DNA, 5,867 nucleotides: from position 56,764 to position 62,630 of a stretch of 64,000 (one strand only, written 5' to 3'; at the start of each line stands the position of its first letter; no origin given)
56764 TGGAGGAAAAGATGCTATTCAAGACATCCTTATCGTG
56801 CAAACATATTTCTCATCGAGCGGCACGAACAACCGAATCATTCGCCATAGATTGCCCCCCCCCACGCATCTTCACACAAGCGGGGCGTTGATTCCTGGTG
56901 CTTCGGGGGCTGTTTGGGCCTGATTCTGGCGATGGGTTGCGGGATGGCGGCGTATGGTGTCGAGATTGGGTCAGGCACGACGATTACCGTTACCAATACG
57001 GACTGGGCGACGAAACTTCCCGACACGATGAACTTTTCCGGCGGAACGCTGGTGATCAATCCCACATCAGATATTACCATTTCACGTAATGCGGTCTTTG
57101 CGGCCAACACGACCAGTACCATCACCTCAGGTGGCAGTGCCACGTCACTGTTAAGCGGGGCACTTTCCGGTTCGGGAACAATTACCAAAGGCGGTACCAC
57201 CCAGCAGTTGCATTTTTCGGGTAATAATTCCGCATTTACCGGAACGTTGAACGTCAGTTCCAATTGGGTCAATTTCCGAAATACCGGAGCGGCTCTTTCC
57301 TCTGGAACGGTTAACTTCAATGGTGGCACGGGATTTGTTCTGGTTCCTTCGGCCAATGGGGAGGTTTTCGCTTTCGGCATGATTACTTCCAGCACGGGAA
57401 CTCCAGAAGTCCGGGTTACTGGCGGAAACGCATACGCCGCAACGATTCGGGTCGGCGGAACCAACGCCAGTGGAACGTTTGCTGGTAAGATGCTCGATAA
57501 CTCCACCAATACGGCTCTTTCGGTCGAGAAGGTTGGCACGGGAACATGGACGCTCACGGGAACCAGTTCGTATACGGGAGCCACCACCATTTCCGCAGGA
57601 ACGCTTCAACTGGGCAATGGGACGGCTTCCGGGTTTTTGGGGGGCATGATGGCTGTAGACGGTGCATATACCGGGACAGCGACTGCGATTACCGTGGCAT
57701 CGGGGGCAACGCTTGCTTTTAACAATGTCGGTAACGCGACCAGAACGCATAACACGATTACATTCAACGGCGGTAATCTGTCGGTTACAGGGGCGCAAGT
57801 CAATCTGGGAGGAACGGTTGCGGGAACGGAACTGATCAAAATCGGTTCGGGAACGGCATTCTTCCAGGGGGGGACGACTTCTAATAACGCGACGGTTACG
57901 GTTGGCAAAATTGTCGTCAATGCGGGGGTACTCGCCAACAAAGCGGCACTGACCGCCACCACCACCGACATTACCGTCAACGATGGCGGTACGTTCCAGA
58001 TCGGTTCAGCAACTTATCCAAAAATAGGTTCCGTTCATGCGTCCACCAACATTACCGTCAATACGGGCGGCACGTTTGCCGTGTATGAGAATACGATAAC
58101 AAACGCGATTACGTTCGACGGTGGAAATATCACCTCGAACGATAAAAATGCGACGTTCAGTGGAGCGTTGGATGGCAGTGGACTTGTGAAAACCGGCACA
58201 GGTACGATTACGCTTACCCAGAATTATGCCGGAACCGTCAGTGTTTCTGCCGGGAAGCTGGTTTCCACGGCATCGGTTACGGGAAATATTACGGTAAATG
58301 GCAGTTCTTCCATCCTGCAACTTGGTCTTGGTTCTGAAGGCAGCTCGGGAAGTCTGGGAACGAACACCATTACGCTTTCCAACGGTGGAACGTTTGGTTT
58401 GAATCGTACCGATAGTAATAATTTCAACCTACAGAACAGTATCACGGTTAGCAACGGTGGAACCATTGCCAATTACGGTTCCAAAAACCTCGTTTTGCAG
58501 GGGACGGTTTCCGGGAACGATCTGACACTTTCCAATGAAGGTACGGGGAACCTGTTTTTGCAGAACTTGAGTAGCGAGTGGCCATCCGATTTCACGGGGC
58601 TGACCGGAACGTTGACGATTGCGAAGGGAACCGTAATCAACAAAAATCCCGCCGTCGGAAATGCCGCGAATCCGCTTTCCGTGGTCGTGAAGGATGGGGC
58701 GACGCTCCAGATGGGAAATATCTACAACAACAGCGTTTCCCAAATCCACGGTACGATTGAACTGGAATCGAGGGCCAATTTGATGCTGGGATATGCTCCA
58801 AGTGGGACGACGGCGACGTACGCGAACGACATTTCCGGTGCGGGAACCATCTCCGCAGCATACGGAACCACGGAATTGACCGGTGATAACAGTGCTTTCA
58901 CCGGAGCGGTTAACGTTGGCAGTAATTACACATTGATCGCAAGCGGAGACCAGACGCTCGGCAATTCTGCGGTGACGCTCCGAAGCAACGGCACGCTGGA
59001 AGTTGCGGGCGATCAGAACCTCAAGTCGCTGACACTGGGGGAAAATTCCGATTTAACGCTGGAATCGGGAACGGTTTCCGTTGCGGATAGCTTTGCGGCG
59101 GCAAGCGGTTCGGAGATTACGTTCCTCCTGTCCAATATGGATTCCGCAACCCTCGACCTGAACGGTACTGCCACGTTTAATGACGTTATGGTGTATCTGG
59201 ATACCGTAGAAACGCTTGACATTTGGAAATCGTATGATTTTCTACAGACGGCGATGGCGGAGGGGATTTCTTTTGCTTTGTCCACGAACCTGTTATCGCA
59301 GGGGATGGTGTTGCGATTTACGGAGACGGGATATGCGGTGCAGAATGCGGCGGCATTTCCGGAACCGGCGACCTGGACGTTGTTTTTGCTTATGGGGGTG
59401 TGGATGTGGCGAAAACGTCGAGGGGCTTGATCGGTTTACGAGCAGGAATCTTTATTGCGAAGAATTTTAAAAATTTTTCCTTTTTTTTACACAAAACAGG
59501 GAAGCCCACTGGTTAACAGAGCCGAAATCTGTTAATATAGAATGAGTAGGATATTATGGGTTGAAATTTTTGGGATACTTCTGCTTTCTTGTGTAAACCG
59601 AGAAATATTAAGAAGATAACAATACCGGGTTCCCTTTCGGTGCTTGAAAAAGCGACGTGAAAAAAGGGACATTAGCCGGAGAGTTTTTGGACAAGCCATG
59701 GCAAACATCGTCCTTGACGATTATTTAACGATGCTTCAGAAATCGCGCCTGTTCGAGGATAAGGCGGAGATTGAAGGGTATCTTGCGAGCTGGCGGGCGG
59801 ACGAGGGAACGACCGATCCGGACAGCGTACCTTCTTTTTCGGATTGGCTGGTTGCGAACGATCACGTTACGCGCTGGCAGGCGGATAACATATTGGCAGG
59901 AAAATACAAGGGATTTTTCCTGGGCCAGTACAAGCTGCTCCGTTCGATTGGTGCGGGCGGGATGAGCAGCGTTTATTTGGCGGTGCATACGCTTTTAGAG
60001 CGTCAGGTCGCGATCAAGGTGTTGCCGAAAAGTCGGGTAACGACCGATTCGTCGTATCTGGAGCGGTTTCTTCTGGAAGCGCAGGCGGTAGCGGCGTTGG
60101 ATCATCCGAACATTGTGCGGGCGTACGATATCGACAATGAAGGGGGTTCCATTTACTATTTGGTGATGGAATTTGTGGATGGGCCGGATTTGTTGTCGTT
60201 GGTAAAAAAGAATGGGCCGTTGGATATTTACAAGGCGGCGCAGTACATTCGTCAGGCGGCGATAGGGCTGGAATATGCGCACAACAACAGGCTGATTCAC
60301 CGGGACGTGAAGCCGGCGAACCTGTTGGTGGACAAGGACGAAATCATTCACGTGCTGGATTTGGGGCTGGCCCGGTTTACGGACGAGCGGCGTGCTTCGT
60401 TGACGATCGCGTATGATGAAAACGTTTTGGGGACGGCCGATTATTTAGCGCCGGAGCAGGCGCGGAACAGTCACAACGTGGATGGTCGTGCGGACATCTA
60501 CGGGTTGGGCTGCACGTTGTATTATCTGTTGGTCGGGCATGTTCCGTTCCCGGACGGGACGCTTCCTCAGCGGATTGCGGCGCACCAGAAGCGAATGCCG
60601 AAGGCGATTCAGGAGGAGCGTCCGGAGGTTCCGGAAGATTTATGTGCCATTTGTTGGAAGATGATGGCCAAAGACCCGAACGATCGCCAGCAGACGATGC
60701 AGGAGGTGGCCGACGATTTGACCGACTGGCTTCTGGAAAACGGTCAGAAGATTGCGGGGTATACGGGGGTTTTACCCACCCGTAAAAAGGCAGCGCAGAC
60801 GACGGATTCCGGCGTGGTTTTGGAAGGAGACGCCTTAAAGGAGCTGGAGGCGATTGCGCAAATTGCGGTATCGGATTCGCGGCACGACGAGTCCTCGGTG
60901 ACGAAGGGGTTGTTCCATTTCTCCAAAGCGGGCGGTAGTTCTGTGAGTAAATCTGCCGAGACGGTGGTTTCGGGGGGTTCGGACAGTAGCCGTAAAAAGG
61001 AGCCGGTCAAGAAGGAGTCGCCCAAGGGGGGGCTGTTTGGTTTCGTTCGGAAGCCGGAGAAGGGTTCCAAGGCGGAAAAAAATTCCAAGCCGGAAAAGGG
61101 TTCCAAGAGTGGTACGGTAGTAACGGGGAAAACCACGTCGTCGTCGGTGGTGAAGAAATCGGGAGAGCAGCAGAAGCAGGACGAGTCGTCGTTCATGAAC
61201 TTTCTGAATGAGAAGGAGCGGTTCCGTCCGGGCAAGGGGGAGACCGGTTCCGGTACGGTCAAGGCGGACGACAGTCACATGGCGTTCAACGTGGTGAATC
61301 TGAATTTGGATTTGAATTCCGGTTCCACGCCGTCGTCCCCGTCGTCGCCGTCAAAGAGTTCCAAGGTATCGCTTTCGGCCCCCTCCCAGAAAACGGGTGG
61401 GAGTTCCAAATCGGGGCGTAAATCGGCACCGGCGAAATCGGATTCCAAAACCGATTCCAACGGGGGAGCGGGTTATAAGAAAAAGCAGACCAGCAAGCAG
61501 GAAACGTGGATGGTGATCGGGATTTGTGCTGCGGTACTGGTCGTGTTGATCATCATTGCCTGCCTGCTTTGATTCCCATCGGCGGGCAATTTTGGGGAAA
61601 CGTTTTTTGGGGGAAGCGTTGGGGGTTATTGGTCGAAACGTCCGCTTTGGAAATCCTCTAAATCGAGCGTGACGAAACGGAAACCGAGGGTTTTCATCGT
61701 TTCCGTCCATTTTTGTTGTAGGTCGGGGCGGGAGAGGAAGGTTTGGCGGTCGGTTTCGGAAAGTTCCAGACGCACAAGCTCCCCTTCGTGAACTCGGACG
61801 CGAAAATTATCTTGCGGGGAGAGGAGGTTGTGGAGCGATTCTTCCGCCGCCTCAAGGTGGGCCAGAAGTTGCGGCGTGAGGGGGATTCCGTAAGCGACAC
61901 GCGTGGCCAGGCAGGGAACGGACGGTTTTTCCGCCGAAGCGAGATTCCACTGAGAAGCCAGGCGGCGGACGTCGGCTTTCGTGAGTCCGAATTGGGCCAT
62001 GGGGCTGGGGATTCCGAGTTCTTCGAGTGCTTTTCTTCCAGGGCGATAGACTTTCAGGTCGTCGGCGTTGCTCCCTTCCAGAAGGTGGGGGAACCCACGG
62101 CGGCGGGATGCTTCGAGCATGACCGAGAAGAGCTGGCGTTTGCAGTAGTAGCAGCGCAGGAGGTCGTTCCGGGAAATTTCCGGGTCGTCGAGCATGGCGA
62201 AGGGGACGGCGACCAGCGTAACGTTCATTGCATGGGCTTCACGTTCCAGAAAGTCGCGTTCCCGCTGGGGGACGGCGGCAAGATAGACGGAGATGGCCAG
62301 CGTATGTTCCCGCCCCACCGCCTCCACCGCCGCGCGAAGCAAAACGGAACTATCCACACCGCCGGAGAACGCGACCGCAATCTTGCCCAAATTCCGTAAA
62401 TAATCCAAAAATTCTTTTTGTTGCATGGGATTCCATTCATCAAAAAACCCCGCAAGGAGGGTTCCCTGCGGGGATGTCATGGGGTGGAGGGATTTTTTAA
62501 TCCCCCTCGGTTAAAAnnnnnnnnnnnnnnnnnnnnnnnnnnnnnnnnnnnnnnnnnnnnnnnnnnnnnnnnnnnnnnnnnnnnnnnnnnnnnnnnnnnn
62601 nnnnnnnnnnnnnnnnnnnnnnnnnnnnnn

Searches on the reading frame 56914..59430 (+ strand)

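Call 3: search_protein_families(library=pfam, proteins=[window:56914-59430:+], max_evalue=0.1)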
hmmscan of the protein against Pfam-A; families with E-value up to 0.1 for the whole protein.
window:56914-59430:+ (838 aa): 3 families
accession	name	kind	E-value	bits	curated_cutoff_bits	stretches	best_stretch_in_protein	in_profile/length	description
PF12951.13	PATR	-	5.2e-12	46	27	2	205-233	2-30/30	Passenger-associated-transport-repeat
PF07589.16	PEP-CTERM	-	0.094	13.3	20.7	0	816-836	3-24/24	PEP-CTERM motif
PF10162.14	G8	-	0.095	13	22.9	0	325-371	26-74/124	G8 domain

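Call 4: search_protein_families(library=padloc, proteins=[window:56914-59430:+], max_evalue=0.1)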
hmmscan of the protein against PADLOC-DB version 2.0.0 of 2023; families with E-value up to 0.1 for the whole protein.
window:56914-59430:+ (838 aa): 0 families

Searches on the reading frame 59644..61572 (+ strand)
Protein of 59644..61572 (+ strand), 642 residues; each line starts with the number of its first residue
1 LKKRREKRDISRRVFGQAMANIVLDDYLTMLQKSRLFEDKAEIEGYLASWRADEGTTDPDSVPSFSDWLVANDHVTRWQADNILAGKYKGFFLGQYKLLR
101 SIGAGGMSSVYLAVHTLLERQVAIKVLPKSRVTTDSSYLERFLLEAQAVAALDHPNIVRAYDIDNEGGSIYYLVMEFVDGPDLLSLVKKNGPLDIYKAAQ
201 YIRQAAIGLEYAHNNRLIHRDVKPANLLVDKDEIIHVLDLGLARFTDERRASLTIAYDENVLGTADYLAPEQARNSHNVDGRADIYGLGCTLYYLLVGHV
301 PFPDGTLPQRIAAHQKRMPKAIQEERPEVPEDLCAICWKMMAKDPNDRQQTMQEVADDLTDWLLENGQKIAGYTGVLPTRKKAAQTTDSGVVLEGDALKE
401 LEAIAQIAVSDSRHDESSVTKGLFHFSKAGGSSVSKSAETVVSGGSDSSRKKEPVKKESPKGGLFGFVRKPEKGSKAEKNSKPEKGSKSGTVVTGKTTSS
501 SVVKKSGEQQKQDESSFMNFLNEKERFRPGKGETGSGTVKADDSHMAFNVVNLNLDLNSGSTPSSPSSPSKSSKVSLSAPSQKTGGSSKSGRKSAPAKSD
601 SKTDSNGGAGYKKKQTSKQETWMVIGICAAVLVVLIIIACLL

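Call 3: search_protein_families(library=pfam, proteins=[window:59644-61572:+], max_evalue=0.1)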
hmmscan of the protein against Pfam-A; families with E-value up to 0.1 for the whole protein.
window:59644-61572:+ (642 aa): 6 families
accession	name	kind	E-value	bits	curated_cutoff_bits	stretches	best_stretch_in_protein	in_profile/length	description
PF00069.31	Pkinase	-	9.1e-52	176.5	31.7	1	96-354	1-257/263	Protein kinase domain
PF07714.23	PK_Tyr_Ser-Thr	-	4.3e-32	111.9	23.1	1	97-354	2-253/258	Protein tyrosine and serine/threonine kinase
PF01636.29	APH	-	4.3e-06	27.1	23.2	1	213-247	166-201/239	Phosphotransferase enzyme family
PF03109.22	ABC1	-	1.2e-05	25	22.9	1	171-249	143-220/244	ABC1 atypical kinase-like domain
PF05399.16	EVI2A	-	0.0048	16.9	25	1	544-642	53-151/231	Ectropic viral integration site 2A protein (EVI2A)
PF01163.29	RIO1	-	0.014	15.5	22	1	173-251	83-159/187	RIO domain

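Call 4: search_protein_families(library=padloc, proteins=[window:59644-61572:+], max_evalue=0.1)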
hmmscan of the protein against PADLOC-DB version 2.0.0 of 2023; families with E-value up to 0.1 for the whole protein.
window:59644-61572:+ (642 aa): 36 families (the best 25 are shown)
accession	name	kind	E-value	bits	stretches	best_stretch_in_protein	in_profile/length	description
PDLC04050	PD-T4-6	-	4.4e-96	320.6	1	65-360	34-324/480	-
PDLC04060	PD-T4-6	-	7.3e-82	273.8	1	91-369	5-276/486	-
PDLC04042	PD-T4-6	-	1.1e-80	269.4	1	92-366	7-276/292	-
PDLC04043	PD-T4-6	-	1.2e-80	269.8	1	92-450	13-361/452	-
PDLC04053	PD-T4-6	-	2.9e-76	254.9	1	92-369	7-278/311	-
PDLC04061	PD-T4-6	-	1.1e-75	254.1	1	89-593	11-498/510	-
PDLC04054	PD-T4-6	-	1.7e-75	252.7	1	94-360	11-271/347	-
PDLC04047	PD-T4-6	-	8.6e-71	236.7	1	91-366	7-276/327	-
PDLC04052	PD-T4-6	-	4.6e-70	235.2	1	92-427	7-331/496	-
PDLC04138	mad6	-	5.5e-69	231.7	1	87-367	44-318/659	mads_6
PDLC04048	PD-T4-6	-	1.3e-68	230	1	92-368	8-278/354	-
PDLC04057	PD-T4-6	-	1.8e-68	229.6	1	94-369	8-277/443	-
PDLC04039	PD-T4-6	-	2.1e-67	226.1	1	90-368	10-281/458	-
PDLC04040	PD-T4-6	-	3.4e-63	212.2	1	102-398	2-291/547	-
PDLC04055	PD-T4-6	-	7.1e-61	204.5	1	64-361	40-334/496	-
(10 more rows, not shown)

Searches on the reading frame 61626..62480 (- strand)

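Call 76: search_protein_families(library=pfam, proteins=[window:61626-62480:-], max_evalue=0.001)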
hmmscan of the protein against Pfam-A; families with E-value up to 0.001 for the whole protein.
window:61626-62480:- (284 aa): 1 family
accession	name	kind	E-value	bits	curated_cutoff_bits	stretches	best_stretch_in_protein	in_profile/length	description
PF03054.22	tRNA_Me_trans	-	0.00094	19.3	20.6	0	33-54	2-23/202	tRNA methyl transferase HUP domain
